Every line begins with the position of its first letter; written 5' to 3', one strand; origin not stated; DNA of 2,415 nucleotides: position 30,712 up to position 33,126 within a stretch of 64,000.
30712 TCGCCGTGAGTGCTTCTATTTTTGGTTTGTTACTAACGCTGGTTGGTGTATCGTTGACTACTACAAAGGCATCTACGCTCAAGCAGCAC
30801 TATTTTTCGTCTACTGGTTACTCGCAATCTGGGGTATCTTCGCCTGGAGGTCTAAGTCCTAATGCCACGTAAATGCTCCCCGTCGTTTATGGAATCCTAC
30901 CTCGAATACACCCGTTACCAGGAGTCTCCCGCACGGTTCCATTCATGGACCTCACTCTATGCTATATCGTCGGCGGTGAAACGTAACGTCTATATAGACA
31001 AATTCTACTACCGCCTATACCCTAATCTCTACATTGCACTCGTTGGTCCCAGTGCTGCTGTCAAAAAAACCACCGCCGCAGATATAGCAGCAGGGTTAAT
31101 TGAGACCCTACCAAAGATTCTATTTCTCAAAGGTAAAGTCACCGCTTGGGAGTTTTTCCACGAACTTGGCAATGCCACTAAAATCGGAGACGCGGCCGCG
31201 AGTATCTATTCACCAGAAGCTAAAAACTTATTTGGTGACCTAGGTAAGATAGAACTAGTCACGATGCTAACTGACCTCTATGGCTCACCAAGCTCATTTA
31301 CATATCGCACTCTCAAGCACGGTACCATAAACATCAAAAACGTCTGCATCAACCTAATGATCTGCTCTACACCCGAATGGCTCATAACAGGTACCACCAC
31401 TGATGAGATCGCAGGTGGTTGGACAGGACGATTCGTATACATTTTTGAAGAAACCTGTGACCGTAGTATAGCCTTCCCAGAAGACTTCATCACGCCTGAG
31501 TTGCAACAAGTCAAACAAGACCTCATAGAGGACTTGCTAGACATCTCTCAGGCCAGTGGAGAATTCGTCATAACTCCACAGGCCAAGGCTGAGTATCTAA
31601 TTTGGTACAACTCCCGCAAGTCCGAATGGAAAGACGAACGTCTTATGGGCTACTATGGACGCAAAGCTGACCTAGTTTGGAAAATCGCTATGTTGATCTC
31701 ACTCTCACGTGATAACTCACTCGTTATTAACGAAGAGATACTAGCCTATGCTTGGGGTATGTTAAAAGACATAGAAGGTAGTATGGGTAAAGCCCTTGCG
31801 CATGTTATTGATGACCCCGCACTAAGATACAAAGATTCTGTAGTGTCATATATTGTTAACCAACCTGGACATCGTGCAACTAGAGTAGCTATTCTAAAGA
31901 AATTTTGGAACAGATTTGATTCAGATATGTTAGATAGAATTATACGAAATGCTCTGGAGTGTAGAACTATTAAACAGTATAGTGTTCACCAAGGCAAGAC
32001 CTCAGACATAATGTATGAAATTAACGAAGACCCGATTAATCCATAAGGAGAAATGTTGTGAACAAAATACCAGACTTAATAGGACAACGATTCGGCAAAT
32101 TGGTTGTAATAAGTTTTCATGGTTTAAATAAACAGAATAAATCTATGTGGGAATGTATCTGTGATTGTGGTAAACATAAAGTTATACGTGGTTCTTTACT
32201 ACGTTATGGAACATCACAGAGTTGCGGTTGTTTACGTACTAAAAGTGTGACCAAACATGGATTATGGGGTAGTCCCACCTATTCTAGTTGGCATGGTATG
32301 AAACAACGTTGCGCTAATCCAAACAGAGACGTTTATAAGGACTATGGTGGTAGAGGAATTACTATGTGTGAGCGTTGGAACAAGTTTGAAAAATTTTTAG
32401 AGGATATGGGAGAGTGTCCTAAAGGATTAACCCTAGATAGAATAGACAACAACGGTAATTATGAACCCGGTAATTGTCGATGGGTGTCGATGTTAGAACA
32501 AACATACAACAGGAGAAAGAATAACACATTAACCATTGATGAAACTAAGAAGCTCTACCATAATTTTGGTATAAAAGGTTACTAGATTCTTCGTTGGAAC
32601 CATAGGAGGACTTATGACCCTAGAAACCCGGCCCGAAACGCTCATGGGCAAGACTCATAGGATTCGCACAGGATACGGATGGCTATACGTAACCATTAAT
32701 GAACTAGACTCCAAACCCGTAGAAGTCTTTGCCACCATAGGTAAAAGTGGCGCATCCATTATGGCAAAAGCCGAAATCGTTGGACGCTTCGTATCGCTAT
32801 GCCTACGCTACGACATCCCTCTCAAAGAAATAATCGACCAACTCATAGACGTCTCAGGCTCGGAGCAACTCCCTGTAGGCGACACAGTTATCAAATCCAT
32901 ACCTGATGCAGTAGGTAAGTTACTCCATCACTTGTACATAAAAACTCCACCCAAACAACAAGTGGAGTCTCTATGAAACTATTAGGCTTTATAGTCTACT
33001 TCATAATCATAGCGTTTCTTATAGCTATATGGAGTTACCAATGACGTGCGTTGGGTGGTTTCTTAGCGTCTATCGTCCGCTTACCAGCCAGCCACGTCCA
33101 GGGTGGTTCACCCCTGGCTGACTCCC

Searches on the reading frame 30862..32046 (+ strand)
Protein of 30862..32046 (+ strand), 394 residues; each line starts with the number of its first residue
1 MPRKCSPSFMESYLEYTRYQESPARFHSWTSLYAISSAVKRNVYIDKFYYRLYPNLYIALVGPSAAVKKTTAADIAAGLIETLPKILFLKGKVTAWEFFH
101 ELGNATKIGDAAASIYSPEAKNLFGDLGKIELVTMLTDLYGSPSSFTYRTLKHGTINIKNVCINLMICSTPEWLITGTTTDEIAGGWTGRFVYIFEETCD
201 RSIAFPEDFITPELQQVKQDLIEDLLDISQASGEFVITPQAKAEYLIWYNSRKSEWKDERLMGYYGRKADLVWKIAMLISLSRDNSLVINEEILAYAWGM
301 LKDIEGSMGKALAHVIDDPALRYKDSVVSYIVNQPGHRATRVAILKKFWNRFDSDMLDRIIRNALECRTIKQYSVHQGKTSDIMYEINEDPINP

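Call 8: search_protein_families(library=phrogs, proteins=[window:30862-32046:+], max_evalue=0.001)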
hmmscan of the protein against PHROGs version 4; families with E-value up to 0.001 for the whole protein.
window:30862-32046:+ (394 aa): 3 families
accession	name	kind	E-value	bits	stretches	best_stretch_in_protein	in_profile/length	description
phrog_14296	-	DNA, RNA and nucleotide metabolism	5.7e-41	141.9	1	8-354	3-358/417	DNA primase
phrog_3022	-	DNA, RNA and nucleotide metabolism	3.7e-09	36.5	1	125-302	479-676/788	DNA primase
phrog_10514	-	DNA, RNA and nucleotide metabolism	0.00029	20.2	0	6-202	340-542/750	DNA primase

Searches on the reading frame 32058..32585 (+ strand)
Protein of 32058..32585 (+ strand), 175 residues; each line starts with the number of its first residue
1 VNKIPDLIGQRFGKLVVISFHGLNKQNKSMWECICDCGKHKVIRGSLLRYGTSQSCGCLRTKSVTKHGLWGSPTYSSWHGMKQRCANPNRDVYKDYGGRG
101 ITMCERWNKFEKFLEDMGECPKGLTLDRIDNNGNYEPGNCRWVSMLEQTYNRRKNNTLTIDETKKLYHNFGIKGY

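Call 14: search_protein_families(library=pfam, proteins=[window:32058-32585:+], max_evalue=0.01)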
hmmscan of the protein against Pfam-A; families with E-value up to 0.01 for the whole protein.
window:32058-32585:+ (175 aa): 1 family
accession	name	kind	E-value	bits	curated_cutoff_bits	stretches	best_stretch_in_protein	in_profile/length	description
PF21817.3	CapR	-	0.0042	17.7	24.2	1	7-58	4-66/67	CapR homology domain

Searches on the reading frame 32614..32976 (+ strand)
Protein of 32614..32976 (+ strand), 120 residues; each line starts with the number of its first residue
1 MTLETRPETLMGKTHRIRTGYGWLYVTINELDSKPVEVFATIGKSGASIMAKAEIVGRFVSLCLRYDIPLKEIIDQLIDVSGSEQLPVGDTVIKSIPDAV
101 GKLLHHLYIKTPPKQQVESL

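Call 80: search_protein_families(library=pfam, proteins=[window:32614-32976:+], max_evalue=0.01)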
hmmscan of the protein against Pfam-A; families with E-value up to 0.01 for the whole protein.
window:32614-32976:+ (120 aa): 1 family
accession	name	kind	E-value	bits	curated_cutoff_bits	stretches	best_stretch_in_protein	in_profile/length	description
PF12637.14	TSCPD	-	7.6e-16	58.6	22.8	1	16-106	6-86/88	TSCPD domain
